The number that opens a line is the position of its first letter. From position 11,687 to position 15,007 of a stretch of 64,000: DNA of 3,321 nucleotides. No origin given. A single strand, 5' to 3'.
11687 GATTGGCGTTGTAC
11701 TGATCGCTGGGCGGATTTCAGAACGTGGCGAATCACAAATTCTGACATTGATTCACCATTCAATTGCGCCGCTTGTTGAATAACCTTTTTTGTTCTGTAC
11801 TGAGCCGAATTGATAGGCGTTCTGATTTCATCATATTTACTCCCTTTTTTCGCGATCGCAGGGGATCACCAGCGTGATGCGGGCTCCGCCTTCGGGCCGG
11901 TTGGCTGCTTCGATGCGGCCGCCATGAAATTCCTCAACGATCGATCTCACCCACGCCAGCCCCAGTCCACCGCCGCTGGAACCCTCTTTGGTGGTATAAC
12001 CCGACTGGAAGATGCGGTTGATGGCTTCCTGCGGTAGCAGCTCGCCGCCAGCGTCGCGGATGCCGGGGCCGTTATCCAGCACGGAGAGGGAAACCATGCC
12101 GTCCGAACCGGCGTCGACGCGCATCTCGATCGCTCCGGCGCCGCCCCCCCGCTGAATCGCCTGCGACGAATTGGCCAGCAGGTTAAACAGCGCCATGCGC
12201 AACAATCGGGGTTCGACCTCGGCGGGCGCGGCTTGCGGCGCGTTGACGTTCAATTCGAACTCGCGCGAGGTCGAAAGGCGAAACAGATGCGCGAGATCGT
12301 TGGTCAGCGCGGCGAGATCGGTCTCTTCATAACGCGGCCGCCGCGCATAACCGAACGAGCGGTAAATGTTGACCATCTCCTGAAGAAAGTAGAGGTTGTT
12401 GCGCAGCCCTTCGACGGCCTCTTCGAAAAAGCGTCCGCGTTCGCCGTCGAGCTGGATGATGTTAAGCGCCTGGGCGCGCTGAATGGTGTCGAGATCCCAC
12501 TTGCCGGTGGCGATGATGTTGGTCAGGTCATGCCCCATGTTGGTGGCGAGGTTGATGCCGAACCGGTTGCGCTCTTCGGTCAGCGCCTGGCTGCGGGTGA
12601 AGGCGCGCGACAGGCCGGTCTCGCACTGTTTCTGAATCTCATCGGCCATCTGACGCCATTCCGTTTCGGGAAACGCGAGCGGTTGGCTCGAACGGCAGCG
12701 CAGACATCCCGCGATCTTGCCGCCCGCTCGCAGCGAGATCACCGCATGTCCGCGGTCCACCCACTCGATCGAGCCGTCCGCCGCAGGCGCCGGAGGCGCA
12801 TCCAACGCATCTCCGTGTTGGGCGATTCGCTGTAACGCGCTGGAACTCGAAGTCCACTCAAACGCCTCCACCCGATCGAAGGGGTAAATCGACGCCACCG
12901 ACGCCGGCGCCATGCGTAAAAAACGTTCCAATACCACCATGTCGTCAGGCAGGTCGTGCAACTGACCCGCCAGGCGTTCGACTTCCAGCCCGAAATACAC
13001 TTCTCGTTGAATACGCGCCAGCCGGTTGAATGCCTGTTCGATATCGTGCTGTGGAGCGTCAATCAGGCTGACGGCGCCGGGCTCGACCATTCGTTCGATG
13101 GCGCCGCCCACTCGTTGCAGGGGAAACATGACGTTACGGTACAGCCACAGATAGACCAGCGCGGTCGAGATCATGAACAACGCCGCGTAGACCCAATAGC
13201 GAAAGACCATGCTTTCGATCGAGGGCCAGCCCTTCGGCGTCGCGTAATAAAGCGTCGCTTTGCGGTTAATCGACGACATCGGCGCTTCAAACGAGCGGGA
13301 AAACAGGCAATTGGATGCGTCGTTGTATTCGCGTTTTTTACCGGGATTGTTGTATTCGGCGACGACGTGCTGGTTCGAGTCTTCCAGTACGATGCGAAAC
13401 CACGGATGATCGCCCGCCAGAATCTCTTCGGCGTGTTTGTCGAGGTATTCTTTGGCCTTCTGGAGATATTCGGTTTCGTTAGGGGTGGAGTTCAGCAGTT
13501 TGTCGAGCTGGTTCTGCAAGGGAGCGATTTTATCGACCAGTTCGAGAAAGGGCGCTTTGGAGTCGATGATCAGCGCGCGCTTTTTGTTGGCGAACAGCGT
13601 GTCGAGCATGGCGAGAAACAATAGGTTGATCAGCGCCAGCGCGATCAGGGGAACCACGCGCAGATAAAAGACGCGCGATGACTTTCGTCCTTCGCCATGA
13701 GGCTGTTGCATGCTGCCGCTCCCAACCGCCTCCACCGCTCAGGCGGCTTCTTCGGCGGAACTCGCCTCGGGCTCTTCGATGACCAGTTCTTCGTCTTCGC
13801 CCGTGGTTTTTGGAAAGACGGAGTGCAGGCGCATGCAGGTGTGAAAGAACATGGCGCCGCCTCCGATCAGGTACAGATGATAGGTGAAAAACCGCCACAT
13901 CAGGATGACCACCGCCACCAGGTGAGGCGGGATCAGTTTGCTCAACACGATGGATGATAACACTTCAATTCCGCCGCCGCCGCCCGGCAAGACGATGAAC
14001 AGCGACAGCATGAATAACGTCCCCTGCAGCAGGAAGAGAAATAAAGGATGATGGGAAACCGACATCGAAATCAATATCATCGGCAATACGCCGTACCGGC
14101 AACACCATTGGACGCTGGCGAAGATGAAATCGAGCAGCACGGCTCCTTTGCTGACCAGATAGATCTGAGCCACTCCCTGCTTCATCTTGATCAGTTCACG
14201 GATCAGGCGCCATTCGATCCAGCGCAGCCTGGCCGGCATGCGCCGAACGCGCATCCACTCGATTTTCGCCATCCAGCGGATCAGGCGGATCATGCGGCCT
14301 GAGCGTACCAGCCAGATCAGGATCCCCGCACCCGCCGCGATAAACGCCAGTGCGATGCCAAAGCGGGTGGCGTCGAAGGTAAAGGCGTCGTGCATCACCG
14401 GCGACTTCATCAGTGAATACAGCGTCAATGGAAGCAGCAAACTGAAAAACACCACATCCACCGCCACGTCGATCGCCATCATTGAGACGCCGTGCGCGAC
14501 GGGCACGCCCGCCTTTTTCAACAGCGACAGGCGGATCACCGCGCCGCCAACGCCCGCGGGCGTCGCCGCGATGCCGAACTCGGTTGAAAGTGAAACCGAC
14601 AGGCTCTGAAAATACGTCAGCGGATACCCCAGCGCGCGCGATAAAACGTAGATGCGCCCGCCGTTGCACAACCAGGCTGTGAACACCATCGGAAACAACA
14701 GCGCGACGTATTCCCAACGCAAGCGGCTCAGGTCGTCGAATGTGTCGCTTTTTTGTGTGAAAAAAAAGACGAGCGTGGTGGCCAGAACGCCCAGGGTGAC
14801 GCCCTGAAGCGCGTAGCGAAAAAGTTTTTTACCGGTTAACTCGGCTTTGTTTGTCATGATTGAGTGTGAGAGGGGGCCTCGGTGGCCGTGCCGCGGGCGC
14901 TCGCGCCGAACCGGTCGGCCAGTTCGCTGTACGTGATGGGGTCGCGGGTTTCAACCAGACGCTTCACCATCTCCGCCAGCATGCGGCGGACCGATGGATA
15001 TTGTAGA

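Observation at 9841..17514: Eight-gene minus-strand operon couples a GT4 / GNAT / DUF2334-deacetylase / flippase-like cassette to an orphan sensor kinase, a cupin and a Gfo oxidoreductase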

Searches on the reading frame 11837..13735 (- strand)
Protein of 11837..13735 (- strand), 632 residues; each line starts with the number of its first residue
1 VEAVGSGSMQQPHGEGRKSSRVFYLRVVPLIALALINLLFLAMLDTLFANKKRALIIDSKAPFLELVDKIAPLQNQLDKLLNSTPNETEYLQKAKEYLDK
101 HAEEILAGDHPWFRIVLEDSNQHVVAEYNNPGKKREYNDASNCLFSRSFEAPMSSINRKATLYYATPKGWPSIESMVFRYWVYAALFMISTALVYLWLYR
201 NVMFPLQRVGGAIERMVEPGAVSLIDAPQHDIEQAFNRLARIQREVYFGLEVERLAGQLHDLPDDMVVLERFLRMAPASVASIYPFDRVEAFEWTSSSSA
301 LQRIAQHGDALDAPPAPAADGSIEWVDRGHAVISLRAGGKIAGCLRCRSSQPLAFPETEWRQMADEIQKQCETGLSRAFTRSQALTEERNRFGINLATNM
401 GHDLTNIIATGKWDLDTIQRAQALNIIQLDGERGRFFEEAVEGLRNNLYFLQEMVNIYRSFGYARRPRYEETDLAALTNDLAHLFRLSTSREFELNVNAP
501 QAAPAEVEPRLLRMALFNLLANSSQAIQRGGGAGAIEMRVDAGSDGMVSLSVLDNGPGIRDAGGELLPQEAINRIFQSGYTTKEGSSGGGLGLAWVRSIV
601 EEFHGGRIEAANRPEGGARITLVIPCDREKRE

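Call 4: search_protein_families(library=pfam, proteins=[window:11837-13735:-], max_evalue=0.01)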
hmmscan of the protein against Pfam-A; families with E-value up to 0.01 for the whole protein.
window:11837-13735:- (632 aa): 2 families
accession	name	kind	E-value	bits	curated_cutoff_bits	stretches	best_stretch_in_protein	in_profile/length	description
PF02518.31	HATPase_c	-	4.5e-18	66.2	26.4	1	509-626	3-109/111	Histidine kinase-, DNA gyrase B-, and HSP90-like ATPase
PF13581.12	HATPase_c_2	-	0.0034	17.8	27.4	1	513-604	33-113/127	Histidine kinase-like ATPase domain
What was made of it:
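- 11837..13711 (-): Membrane sensor histidine kinase (624 aa; 2 TM segments, about 135-aa periplasmic loop), with no partner response regulator nearby. HATPase_c (call 4).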

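Call 5: search_protein_families(library=ncbifam, proteins=[window:11837-13735:-], max_evalue=0.001)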
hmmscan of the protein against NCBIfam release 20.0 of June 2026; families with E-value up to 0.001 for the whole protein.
window:11837-13735:- (632 aa): 52 families (the best 25 are shown)
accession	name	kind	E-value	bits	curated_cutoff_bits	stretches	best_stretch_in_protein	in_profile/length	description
NF008468.0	PRK11360.1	equivalog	1.1e-21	76.9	646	1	447-630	440-612/616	two-component system sensor histidine kinase AtoS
NF007688.0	PRK10364.1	equivalog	1.5e-16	60.2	479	1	488-632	327-457/460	two-component system sensor histidine kinase ZraS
TIGR01386.1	cztS_silS_copS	subfamily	1.2e-15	57.5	292.55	1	466-624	309-456/457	heavy metal sensor histidine kinase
NF010411.0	PRK13837.1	equivalog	1.9e-15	55.9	647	1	460-628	508-677/828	two-component system VirA-like sensor kinase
NF008312.0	PRK11100.1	equivalog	2e-14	53.3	356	1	471-626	328-474/477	two-component system sensor histidine kinase CreC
NF052574.1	HisKinEspCMyxo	equivalog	3.5e-13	48.6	1200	1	494-628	516-639/785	serine histidine kinase EspC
NF007004.0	PRK09467.1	equivalog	1.1e-12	47.5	415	1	467-627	292-437/440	two-component system sensor histidine kinase EnvZ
NF006800.0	PRK09303.1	equivalog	1.8e-12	46.9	342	1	399-628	157-379/383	histidine kinase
NF007837.0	PRK10549.1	equivalog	2.7e-12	46.2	603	1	470-630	310-462/466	envelope stress sensor histidine kinase BaeS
NF047465.1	hybrid_HK_LvrA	exception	1.9e-11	42.7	1200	1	455-626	259-422/819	hybrid histidine kinase/response regulator LvrA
NF038348.1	T2SS_HK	subfamily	2.3e-11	42.8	450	1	506-625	466-572/574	histidine kinase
NF007793.0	PRK10490.1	equivalog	9e-11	40.5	1123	1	495-627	761-883/895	two-component system sensor histidine kinase KdpD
NF046044.1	PnpS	equivalog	9.7e-11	41.3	400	1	468-625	241-390/390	two-component system histidine kinase PnpS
NF012163.2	BaeS_SmeS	equivalog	6.8e-10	38.4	500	1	473-624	313-456/457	sensor histidine kinase efflux regulator BaeS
NF040691.1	MtrAB_MtrB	equivalog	6.9e-10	38.5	450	1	469-629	343-495/507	MtrAB system histidine kinase MtrB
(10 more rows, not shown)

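Call 70: search_protein_families(library=padloc, proteins=[window:11837-13711:-], max_evalue=0.001)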
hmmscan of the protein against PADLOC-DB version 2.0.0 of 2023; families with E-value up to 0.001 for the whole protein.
window:11837-13711:- (624 aa): 0 families

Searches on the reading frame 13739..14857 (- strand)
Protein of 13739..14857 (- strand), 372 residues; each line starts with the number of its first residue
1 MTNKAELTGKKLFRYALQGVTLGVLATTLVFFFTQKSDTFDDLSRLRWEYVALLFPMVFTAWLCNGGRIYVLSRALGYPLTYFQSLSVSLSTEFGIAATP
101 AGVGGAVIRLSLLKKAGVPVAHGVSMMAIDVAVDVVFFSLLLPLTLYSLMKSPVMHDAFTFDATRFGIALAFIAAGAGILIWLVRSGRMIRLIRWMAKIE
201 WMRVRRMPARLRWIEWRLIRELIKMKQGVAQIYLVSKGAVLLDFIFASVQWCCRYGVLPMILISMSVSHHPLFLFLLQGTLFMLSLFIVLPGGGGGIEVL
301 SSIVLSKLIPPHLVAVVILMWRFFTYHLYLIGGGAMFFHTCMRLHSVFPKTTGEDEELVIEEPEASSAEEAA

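Call 4: search_protein_families(library=pfam, proteins=[window:13739-14857:-], max_evalue=0.01)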
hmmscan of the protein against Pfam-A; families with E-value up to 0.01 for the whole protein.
window:13739-14857:- (372 aa): 1 family
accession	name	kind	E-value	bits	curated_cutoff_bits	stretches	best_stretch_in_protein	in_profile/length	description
PF03706.18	LPG_synthase_TM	-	3.6e-34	119.1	33.4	1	22-333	3-302/302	Lysylphosphatidylglycerol synthase TM region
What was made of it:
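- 13739..14857 (-): GpgF-like UPF0104 / LPG_synthase_TM membrane protein (372 aa), putative lipid flippase. Pfam PF03706 (call 4).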

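Call 5: search_protein_families(library=ncbifam, proteins=[window:13739-14857:-], max_evalue=0.001)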
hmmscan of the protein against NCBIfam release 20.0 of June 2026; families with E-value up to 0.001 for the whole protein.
window:13739-14857:- (372 aa): 2 families
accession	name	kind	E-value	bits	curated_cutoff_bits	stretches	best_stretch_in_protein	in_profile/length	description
NF053789.1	GlcN_PG_flip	equivalog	9e-40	137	320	1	22-343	10-320/327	glucosaminyl phosphatidylglycerol flippase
TIGR00374.1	TIGR00374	subfamily_domain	2.9e-28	99.2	43.2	1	22-339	3-312/323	flippase-like domain-containing protein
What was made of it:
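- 13739..14857 (-): NF053789 GlcN_PG_flip 137 bits (cut-off 320) and TIGR00374 99 bits (call 5).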

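Call 70: search_protein_families(library=padloc, proteins=[window:13739-14857:-], max_evalue=0.001)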
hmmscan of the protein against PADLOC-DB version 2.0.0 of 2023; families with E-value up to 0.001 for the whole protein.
window:13739-14857:- (372 aa): 0 families
